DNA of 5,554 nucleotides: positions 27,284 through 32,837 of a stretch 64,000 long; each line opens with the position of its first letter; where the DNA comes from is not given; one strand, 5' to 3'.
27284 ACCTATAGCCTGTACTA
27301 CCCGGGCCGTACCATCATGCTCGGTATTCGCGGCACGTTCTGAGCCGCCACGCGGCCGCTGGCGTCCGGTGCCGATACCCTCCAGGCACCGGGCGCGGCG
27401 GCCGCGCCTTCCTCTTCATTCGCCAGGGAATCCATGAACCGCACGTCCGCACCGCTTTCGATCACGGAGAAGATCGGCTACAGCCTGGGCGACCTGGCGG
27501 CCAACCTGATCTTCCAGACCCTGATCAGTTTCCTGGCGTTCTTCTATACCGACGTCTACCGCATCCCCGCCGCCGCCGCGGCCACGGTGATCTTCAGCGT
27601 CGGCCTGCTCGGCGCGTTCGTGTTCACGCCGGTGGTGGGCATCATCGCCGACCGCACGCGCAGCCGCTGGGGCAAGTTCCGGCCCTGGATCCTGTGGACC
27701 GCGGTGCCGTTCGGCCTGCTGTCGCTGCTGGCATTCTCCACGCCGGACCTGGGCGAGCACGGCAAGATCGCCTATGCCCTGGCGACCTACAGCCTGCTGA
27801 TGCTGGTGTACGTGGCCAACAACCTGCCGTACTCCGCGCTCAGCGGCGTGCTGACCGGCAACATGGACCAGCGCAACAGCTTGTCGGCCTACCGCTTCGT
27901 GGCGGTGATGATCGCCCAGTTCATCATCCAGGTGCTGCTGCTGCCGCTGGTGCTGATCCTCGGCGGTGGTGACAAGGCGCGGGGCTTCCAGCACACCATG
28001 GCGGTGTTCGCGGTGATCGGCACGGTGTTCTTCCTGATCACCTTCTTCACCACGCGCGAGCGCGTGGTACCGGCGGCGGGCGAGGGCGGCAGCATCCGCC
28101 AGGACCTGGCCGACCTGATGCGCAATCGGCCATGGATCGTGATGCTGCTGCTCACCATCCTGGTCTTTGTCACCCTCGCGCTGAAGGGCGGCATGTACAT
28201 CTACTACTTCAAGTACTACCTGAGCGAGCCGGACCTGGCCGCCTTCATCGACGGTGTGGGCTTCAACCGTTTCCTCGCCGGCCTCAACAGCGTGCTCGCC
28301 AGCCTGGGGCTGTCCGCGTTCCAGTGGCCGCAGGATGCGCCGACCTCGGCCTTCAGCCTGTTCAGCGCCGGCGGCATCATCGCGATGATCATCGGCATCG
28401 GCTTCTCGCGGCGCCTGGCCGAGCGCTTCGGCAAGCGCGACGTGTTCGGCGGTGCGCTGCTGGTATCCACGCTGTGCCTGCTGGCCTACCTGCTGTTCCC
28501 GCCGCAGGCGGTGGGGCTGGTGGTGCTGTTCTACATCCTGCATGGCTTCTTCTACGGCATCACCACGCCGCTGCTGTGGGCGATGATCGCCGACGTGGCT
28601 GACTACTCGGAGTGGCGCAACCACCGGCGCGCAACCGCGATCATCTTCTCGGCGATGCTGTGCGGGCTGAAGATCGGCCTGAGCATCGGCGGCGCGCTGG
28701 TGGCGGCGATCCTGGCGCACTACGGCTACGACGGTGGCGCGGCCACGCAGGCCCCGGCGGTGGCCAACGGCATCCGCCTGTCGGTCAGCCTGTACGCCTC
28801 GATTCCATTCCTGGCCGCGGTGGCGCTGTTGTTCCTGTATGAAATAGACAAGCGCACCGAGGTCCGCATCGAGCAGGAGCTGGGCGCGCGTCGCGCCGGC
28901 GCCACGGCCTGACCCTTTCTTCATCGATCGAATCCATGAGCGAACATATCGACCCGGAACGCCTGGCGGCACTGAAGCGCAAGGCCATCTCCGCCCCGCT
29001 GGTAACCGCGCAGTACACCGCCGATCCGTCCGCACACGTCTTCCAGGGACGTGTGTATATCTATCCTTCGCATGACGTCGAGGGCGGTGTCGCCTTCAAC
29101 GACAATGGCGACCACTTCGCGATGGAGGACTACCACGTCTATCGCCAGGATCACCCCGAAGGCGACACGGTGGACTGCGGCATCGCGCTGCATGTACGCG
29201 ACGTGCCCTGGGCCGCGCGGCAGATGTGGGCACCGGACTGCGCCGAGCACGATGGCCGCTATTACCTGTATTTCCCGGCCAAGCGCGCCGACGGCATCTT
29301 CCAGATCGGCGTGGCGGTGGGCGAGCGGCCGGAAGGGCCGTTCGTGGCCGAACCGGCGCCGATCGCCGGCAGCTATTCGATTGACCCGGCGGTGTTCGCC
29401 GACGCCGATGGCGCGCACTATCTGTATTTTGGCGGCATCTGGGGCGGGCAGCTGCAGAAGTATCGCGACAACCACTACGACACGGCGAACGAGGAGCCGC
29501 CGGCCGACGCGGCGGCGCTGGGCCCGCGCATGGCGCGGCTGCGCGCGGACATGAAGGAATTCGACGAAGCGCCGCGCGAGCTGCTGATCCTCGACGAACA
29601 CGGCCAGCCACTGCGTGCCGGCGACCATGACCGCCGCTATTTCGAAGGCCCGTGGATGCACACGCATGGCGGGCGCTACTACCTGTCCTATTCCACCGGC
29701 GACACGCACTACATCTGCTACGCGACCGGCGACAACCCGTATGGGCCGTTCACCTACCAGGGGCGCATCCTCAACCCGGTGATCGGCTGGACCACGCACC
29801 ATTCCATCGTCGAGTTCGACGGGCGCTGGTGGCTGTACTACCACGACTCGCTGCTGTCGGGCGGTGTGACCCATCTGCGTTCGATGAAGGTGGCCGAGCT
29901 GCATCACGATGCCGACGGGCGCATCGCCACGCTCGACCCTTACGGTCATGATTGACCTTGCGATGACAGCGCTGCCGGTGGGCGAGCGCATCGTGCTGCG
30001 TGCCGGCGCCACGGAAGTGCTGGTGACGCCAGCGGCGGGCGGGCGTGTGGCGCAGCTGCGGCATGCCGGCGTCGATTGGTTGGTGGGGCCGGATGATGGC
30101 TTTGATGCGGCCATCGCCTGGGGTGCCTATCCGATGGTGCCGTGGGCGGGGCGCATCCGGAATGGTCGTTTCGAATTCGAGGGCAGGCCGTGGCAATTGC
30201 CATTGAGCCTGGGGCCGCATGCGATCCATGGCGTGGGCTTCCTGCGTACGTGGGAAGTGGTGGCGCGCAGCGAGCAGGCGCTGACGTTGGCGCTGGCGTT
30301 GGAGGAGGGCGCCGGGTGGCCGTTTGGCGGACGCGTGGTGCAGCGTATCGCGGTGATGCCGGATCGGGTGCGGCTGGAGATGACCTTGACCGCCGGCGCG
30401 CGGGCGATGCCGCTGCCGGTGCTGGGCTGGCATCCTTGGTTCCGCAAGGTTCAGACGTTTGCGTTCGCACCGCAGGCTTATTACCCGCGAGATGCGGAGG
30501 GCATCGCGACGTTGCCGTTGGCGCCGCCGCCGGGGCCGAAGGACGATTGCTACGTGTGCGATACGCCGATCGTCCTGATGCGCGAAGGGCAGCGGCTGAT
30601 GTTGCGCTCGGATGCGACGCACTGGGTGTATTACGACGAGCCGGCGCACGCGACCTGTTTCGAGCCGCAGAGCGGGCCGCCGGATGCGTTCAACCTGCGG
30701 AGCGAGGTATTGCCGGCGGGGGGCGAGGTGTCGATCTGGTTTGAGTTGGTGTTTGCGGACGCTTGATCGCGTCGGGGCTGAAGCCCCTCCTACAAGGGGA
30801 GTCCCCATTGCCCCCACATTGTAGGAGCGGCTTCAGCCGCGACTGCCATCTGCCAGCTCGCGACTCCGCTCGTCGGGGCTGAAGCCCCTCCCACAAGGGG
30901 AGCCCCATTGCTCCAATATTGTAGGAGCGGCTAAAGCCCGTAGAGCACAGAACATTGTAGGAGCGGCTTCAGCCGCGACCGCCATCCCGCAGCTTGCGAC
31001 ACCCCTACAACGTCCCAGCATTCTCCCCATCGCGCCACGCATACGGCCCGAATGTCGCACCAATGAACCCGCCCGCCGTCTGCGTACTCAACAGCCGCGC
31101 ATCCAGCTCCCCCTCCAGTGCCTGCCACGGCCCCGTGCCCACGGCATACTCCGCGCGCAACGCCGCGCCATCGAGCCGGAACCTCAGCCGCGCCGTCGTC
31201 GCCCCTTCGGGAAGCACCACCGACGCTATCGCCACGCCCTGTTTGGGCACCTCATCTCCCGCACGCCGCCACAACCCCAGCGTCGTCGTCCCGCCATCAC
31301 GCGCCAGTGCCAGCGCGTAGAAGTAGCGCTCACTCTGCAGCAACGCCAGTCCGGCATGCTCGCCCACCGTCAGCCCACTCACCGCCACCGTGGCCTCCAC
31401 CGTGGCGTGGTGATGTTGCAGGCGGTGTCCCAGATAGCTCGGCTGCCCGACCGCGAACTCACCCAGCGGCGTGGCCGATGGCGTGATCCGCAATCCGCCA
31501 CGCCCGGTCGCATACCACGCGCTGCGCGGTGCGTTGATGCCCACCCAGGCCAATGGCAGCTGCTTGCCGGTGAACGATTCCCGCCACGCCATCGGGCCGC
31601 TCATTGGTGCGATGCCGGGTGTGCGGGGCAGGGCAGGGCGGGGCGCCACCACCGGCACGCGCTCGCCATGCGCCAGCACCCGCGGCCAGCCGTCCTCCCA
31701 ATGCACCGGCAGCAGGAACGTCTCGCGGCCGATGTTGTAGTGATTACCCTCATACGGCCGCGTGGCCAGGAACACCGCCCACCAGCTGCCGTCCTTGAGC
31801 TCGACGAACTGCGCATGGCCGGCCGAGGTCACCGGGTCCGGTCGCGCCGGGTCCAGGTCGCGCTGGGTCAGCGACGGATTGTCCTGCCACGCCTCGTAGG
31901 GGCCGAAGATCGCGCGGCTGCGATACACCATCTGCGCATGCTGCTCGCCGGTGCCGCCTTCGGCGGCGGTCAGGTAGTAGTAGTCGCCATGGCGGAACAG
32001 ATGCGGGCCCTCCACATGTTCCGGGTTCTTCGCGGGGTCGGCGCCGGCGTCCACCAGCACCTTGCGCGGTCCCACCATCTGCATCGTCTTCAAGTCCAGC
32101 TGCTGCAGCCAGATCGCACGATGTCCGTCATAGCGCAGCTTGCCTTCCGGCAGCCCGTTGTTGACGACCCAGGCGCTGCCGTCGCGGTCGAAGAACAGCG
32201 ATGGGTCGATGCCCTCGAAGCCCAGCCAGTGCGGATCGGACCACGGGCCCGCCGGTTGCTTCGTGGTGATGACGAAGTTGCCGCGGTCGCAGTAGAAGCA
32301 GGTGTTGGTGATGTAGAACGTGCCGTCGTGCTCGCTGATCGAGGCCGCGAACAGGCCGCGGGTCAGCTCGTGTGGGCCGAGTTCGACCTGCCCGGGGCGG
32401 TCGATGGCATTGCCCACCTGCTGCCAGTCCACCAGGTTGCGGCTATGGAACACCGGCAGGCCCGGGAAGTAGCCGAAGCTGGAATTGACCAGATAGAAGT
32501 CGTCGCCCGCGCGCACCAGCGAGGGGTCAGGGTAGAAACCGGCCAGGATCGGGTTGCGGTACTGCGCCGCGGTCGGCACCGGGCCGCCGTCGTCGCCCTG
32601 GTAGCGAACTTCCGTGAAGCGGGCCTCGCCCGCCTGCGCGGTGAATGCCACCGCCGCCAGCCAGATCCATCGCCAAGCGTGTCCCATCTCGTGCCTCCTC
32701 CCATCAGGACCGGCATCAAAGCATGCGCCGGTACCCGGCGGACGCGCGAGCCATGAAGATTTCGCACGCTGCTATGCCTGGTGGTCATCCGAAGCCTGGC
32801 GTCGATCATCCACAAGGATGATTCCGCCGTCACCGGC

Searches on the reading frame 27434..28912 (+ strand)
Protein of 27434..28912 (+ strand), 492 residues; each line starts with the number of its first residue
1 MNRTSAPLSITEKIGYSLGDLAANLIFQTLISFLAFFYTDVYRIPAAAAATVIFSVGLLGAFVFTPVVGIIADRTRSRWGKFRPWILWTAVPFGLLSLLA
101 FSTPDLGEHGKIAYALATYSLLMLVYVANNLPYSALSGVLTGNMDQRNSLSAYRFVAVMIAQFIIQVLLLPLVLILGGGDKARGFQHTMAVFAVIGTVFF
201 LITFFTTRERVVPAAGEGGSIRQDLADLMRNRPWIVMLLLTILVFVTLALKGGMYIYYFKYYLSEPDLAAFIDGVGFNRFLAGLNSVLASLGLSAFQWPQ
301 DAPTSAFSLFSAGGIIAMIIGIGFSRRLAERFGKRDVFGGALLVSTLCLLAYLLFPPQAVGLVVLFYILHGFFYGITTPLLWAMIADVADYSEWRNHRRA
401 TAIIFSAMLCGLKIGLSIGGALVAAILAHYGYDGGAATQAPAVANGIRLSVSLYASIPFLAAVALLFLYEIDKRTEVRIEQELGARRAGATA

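Call 14: search_protein_families(library=pfam, proteins=[window:27434-28912:+], max_evalue=0.0001)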
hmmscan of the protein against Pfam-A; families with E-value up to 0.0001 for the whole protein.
window:27434-28912:+ (492 aa): 2 families
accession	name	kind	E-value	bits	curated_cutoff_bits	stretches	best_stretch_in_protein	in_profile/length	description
PF13347.12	MFS_2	-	4.7e-83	279.5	27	2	15-282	1-274/427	MFS/sugar transport protein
PF07690.21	MFS_1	-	9.9e-16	58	33.4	1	277-478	12-181/347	Major Facilitator Superfamily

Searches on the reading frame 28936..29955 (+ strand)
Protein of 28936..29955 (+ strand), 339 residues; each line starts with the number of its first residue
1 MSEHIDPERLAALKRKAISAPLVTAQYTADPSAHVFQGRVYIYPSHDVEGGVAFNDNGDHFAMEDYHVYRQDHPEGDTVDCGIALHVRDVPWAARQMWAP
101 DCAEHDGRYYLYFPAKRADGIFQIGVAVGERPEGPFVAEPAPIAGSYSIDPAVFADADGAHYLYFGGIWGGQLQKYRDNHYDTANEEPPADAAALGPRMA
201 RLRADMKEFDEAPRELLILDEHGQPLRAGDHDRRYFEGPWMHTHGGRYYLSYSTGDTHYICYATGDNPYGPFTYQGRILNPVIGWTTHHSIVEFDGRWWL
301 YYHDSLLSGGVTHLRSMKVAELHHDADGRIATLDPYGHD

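Call 15: search_protein_families(library=pfam, proteins=[window:28936-29955:+], max_evalue=0.0001)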
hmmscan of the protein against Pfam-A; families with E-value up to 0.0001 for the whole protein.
window:28936-29955:+ (339 aa): 1 family
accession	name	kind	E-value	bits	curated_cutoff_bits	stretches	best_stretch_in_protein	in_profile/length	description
PF04616.20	Glyco_hydro_43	-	2.3e-30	106.4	32.2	1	89-328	58-286/288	Glycosyl hydrolases family 43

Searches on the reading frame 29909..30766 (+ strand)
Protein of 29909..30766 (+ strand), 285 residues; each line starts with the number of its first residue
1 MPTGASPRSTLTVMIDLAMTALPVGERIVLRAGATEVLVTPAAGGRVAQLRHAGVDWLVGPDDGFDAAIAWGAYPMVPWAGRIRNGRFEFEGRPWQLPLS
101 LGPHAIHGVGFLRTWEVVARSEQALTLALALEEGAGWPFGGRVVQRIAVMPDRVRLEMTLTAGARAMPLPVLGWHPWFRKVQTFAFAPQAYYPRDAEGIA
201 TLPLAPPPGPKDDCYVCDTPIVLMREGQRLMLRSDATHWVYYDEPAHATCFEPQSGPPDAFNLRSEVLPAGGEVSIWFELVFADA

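Call 15: search_protein_families(library=pfam, proteins=[window:29909-30766:+], max_evalue=0.0001)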
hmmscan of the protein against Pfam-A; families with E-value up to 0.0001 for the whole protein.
window:29909-30766:+ (285 aa): 1 family
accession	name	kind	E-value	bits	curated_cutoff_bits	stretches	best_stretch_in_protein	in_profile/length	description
PF01263.26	Aldose_epim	-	3.4e-19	69.8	27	1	27-202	2-190/299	Aldose 1-epimerase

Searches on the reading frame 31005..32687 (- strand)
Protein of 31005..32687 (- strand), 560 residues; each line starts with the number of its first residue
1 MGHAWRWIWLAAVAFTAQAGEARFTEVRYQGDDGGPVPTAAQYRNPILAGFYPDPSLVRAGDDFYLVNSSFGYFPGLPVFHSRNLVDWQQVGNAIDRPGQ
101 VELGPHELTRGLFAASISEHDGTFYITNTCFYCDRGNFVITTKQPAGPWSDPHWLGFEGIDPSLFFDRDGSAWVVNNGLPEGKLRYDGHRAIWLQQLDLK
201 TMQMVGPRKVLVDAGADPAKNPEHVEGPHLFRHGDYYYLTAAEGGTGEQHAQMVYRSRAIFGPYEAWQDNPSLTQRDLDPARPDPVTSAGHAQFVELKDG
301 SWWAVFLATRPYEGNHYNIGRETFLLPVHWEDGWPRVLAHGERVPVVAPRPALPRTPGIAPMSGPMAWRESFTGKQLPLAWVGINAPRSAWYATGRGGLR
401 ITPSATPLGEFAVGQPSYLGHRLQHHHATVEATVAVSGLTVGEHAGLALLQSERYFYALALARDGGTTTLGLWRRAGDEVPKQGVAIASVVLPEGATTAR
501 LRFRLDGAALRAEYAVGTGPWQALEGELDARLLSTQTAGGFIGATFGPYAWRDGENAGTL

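Call 15: search_protein_families(library=pfam, proteins=[window:31005-32687:-], max_evalue=0.0001)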
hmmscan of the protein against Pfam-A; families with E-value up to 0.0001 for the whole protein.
window:31005-32687:- (560 aa): 2 families
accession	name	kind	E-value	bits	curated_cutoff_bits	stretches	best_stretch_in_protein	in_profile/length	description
PF04616.20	Glyco_hydro_43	-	1.5e-91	307.2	32.2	1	43-335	1-288/288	Glycosyl hydrolases family 43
PF17851.8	GH43_C2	-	2.1e-30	106.4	22.7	1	369-557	1-191/203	Beta xylosidase C-terminal Concanavalin A-like domain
